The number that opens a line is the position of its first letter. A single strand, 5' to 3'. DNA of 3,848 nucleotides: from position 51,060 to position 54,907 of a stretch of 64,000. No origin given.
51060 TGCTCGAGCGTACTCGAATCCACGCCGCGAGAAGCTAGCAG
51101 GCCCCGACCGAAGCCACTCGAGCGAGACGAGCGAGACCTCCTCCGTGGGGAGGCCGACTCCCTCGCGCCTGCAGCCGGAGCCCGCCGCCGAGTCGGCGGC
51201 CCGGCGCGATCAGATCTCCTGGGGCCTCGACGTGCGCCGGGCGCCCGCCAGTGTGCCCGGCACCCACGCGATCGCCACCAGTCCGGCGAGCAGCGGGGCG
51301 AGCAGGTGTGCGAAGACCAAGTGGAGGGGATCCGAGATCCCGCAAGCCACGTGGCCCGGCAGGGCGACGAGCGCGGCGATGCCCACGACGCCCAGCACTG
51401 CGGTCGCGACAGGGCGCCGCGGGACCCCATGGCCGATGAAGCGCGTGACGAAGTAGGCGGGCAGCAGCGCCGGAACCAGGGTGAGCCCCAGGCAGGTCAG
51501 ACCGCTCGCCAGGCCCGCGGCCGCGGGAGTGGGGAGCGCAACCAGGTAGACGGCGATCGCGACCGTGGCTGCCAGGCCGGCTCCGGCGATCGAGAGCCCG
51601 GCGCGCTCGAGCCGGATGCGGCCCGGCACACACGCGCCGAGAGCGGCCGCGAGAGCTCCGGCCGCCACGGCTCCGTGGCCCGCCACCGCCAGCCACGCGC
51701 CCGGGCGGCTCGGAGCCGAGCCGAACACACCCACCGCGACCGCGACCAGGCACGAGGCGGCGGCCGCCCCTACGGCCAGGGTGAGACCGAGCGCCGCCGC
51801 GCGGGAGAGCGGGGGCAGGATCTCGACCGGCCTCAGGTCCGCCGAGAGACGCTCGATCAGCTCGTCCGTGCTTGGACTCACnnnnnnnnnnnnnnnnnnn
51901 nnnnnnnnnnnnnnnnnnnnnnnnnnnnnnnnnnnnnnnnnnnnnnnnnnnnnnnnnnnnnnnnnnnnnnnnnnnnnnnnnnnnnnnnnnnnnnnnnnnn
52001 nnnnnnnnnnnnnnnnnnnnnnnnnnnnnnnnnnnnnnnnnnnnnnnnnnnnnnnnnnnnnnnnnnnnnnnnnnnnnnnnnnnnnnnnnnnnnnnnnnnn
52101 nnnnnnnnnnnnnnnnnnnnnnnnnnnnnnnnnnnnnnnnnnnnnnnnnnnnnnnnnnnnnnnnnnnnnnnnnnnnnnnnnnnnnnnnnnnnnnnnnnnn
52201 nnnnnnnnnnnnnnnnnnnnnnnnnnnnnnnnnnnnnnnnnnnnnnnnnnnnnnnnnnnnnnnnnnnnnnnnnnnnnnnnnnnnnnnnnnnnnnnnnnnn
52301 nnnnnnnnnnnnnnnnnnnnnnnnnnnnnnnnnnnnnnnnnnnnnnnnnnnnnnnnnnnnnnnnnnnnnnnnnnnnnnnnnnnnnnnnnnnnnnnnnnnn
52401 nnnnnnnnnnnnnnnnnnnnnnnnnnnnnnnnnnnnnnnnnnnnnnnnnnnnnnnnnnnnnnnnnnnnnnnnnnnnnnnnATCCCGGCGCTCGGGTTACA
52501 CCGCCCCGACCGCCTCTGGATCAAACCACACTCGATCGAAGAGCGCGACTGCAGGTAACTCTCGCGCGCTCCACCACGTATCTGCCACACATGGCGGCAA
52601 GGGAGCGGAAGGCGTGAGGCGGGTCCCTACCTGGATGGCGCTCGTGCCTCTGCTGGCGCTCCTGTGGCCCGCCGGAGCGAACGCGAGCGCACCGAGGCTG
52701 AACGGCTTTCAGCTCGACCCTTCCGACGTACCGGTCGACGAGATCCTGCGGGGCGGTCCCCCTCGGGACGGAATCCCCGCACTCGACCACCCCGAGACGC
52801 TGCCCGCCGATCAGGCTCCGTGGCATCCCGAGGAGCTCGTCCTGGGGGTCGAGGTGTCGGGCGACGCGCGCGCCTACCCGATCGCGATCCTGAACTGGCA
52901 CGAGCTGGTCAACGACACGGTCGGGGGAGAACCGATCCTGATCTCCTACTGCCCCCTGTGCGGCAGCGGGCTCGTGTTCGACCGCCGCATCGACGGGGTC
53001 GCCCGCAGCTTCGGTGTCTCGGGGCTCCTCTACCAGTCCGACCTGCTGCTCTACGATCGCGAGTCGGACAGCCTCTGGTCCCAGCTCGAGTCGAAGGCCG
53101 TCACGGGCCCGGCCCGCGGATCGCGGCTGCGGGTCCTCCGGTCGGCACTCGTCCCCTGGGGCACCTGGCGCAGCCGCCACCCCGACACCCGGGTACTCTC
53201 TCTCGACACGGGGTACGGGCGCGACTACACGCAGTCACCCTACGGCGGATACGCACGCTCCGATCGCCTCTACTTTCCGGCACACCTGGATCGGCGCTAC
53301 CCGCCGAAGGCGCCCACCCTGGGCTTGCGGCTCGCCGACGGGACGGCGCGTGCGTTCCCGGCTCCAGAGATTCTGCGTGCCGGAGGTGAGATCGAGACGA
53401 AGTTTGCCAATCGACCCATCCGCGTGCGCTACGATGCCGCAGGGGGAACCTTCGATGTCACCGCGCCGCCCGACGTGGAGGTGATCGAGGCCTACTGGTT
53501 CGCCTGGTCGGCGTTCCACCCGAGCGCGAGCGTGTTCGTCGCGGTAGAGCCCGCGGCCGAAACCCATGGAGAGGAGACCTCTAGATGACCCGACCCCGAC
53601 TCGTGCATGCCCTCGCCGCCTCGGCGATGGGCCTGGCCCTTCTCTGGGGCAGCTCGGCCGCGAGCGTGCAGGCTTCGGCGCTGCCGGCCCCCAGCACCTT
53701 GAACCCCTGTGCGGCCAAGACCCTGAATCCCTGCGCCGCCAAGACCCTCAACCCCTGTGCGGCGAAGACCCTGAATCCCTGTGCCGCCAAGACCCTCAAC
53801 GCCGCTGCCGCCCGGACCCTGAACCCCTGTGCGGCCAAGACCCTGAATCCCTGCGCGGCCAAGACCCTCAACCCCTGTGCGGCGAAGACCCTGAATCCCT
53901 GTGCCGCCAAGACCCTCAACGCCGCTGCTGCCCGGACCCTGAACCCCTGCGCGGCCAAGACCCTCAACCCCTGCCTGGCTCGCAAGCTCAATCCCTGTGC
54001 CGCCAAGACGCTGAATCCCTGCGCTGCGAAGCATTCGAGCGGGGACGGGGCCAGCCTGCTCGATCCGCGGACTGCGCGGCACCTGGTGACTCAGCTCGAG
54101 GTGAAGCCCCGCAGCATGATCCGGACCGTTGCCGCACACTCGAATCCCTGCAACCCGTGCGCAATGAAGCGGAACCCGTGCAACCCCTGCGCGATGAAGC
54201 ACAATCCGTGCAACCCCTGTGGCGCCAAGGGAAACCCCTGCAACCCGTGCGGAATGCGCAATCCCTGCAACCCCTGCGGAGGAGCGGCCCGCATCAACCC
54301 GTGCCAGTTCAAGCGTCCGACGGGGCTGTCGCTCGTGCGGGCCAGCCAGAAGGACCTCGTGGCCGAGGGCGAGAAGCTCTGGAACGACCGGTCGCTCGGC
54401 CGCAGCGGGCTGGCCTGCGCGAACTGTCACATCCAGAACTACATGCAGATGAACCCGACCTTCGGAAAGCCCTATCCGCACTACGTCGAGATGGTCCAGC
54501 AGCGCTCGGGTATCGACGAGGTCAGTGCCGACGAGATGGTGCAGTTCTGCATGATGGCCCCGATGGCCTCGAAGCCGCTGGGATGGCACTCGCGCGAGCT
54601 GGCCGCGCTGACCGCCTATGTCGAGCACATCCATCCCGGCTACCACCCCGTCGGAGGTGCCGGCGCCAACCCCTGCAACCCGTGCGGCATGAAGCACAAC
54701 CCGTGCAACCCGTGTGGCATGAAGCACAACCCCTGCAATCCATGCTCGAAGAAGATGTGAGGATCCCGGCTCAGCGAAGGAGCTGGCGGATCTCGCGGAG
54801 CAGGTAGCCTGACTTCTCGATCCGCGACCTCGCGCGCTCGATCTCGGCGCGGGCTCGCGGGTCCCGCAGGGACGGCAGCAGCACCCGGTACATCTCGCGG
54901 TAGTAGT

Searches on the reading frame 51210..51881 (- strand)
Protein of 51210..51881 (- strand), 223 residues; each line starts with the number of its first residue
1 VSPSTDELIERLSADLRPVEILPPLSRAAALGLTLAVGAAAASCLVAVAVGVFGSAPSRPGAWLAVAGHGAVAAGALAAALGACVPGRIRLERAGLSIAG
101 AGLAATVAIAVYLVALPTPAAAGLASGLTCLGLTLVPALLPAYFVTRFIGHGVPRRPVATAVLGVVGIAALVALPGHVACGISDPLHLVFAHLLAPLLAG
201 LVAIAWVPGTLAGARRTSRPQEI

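Call 4: search_protein_families(library=pfam, proteins=[window:51210-51881:-], max_evalue=0.01)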
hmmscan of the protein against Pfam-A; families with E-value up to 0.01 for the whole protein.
window:51210-51881:- (223 aa): 0 families

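Call 6: search_protein_families(library=ncbifam, proteins=[window:51210-51881:-], max_evalue=1)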
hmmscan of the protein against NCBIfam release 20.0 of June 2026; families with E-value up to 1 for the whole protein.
window:51210-51881:- (223 aa): 1 family
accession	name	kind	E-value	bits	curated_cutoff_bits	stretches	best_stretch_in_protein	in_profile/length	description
NF006940.0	PRK09422.1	equivalog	0.35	9.8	344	1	91-138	106-153/338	alcohol dehydrogenase AdhP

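Call 7: search_protein_families(library=pfam, proteins=[window:51210-51881:-], max_evalue=10)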
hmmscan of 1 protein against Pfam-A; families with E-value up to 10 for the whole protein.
window:51210-51881:- (223 aa): 1 family
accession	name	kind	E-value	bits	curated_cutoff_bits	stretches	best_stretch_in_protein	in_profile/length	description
PF06532.16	NrsF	-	0.68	10.2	26.8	1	12-210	1-201/204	Negative regulator of sigma F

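Call 27: find_homologous_proteins(query=window:51210-51881:-, max_evalue=0.001)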
Query window:51210-51881:- (223 aa): 2 proteins with E <= 0.001 among 8000 candidates.
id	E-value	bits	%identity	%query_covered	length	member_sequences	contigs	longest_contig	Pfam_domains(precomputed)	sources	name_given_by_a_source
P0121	2.0e-124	431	99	100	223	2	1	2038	-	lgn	-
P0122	1.3e-72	262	64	95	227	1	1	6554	-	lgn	-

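Call 31: search_protein_families(library=pfam, alignment_id=A2, max_evalue=0.01)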
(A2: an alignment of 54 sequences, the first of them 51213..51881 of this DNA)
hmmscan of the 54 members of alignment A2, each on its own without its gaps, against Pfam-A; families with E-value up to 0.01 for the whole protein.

A. member 1, window:51213-51881:- (223 aa): 0 families

B. families by the number of members that match (of 54 scanned): 5 families
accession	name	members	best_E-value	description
PF06532.16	NrsF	49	3.2e-17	Negative regulator of sigma F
PF10247.14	Romo1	1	0.0041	Reactive mitochondrial oxygen species modulator 1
PF10348.14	DUF2427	1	0.0056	Domain of unknown function (DUF2427)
PF01757.29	Acyl_transf_3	1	0.0057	Acyltransferase domain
PF01758.21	SBF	1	0.0074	Sodium Bile acid symporter family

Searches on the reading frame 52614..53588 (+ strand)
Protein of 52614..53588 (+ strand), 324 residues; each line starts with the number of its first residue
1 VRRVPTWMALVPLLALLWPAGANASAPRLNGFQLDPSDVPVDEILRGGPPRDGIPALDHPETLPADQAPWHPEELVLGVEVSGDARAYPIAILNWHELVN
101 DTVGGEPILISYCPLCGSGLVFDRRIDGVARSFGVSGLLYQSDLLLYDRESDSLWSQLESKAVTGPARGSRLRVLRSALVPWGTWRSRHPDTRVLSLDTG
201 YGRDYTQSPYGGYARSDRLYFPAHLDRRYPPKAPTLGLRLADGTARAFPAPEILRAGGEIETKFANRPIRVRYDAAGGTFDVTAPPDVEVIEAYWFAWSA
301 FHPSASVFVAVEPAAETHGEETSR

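Call 4: search_protein_families(library=pfam, proteins=[window:52614-53588:+], max_evalue=0.01)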
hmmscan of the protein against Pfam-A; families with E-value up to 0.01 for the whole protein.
window:52614-53588:+ (324 aa): 1 family
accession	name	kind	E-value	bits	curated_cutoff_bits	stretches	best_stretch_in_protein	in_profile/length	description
PF11376.13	DUF3179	-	3.8e-81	273.2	27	1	51-278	1-229/292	Protein of unknown function (DUF3179)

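Call 6: search_protein_families(library=ncbifam, proteins=[window:52614-53588:+], max_evalue=1)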
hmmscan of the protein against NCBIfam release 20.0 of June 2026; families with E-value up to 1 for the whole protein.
window:52614-53588:+ (324 aa): 0 families

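Call 61: search_solved_structures(query=window:52614-53585:+, max_evalue=1)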
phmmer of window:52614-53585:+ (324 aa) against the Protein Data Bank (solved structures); distinct sequences matched with E-value up to 1: 4.
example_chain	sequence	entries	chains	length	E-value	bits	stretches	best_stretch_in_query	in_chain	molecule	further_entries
9qww_B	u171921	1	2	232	0.28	13.5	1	234-282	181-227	Truncated secreted SPRY domain-containing protein 15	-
8bv0_B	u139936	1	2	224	0.86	11.9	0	234-271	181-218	Truncated secreted SPRY domain-containing protein 15 (Fragment)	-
9vtg_LD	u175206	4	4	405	0.92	11.8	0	177-261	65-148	60S ribosomal protein L4-like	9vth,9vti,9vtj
8azw_s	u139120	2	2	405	0.94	11.8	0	177-261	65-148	uL4 (60S ribosomal protein L4)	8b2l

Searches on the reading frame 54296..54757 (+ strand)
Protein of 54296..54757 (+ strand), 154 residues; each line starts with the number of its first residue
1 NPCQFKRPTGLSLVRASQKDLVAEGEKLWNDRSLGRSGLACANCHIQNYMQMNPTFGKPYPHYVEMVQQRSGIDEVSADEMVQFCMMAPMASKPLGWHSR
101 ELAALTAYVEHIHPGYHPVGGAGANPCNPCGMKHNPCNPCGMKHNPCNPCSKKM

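Call 60: search_solved_structures(query=window:54296-54757:+, max_evalue=1, show_alignments=2)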
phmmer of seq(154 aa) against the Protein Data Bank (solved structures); distinct sequences matched with E-value up to 1: 3.
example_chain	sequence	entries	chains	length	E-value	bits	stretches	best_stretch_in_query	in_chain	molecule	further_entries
1h31_A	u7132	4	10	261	0.003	20.8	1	22-121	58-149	DIHEME CYTOCHROME C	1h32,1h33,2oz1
1qdb_A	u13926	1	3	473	0.53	13.5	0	25-49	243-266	CYTOCHROME C NITRITE REDUCTASE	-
6q2u_A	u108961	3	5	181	0.83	12.9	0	17-113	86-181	Cytochrome c4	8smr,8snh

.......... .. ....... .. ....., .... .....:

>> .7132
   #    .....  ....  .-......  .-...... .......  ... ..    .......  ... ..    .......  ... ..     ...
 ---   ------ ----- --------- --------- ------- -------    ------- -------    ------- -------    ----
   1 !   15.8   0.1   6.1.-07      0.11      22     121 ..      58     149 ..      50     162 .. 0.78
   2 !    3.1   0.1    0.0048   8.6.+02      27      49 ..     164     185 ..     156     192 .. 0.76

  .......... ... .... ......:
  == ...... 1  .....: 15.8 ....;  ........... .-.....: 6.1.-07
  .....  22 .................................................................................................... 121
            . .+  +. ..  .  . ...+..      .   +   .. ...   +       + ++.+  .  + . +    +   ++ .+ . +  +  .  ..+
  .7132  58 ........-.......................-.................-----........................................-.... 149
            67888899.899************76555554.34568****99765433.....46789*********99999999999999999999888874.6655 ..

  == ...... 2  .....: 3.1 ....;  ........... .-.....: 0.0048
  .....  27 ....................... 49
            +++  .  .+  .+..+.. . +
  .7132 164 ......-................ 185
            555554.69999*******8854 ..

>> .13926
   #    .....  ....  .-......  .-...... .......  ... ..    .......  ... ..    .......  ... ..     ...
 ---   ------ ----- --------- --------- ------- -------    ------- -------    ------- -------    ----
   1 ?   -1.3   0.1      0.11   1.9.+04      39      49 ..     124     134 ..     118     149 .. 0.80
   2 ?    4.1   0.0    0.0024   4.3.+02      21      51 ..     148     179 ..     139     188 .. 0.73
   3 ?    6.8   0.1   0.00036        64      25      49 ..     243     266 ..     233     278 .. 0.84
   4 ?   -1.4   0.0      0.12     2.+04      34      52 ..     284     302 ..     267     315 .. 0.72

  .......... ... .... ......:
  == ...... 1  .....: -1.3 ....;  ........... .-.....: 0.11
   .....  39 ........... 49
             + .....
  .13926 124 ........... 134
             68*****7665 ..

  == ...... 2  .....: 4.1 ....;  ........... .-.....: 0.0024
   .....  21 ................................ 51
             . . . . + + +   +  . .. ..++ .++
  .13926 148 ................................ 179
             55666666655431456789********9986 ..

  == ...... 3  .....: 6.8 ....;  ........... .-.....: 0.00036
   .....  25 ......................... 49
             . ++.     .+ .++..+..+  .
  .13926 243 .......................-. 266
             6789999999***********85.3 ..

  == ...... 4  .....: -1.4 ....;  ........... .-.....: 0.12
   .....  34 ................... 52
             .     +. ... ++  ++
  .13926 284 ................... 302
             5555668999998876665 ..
